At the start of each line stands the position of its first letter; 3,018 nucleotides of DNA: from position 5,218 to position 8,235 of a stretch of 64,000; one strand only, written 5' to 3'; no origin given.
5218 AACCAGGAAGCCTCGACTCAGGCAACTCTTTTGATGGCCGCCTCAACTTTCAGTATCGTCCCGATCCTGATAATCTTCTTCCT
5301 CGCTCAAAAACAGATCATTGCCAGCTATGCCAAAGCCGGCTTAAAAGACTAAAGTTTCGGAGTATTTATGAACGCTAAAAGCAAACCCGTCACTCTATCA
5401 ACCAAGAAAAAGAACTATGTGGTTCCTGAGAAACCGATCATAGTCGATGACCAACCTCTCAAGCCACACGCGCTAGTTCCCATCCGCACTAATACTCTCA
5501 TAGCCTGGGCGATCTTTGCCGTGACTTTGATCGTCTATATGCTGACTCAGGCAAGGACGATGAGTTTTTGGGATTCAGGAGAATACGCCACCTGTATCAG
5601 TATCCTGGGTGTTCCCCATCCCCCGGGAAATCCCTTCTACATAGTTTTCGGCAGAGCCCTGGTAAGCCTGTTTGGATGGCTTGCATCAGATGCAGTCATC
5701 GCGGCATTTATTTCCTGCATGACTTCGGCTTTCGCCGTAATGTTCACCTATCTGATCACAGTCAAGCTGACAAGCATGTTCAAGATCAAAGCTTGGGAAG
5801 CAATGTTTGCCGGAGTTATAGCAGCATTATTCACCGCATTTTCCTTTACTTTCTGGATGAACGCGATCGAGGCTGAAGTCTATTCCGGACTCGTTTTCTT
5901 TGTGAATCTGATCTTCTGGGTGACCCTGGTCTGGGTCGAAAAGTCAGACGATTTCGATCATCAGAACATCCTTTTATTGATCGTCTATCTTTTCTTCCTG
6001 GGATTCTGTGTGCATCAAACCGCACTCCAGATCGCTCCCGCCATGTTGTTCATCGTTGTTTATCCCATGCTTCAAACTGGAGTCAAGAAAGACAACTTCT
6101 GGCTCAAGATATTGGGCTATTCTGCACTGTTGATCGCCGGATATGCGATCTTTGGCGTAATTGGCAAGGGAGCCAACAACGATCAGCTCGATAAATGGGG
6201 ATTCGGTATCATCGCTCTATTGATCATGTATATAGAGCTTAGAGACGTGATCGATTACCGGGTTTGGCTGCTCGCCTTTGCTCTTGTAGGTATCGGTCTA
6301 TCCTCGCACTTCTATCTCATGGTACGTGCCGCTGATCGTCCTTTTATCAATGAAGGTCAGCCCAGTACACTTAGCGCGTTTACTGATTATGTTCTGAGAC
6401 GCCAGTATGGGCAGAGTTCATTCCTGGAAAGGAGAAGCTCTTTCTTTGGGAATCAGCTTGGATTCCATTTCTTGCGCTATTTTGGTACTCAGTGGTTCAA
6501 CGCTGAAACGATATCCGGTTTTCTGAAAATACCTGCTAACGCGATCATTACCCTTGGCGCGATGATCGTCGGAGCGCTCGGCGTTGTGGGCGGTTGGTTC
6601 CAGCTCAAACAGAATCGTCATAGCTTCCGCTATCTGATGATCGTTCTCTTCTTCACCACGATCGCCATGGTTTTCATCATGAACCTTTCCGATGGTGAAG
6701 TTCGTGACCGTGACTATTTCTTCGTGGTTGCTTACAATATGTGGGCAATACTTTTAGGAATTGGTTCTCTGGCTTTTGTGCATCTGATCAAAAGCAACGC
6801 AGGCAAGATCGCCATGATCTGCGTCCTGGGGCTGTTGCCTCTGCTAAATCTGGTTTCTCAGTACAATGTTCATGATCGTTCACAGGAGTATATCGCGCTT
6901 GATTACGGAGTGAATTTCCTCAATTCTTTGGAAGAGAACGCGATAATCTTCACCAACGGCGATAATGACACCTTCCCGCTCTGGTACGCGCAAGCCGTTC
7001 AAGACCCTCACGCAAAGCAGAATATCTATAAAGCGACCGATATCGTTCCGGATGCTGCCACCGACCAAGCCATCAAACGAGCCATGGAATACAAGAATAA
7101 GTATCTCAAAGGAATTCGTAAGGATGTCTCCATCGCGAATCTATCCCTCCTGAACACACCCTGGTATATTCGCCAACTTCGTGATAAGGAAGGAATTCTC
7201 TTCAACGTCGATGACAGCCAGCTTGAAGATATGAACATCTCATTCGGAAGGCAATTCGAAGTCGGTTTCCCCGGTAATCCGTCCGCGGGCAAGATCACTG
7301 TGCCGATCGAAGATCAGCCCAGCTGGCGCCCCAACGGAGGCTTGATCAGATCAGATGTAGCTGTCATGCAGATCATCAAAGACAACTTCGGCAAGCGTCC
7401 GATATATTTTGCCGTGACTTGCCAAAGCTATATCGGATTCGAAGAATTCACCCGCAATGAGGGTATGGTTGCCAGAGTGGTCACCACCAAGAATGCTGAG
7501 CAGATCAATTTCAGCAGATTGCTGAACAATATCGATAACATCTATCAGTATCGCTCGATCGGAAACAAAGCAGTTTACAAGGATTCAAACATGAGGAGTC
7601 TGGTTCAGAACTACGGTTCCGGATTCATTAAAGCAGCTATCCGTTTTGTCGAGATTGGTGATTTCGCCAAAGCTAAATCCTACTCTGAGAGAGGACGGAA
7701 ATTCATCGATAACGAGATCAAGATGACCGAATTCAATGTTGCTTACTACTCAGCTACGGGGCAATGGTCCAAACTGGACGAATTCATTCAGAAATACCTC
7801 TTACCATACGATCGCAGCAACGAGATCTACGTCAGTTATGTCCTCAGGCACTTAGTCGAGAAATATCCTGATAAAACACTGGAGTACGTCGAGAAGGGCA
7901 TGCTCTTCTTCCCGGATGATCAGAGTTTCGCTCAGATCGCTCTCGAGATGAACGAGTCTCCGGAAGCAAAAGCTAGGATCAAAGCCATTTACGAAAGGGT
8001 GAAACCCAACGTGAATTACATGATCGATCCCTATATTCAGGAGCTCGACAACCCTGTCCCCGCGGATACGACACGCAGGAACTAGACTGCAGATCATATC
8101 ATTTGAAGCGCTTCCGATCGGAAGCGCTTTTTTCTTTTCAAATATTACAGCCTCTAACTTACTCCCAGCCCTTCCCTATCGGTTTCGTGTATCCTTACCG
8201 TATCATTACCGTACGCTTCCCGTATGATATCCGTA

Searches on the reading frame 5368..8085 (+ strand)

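Call 14: search_protein_families(library=pfam, proteins=[window:5368-8085:+])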
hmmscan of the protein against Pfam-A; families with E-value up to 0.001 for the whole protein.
window:5368-8085:+ (905 aa): 1 family
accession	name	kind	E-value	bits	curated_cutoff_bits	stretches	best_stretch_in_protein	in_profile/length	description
PF11028.14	TMEM260-like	-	2.7e-36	125.4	24.2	1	69-232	1-172/179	Protein O-mannosyl-transferase TMEM260-like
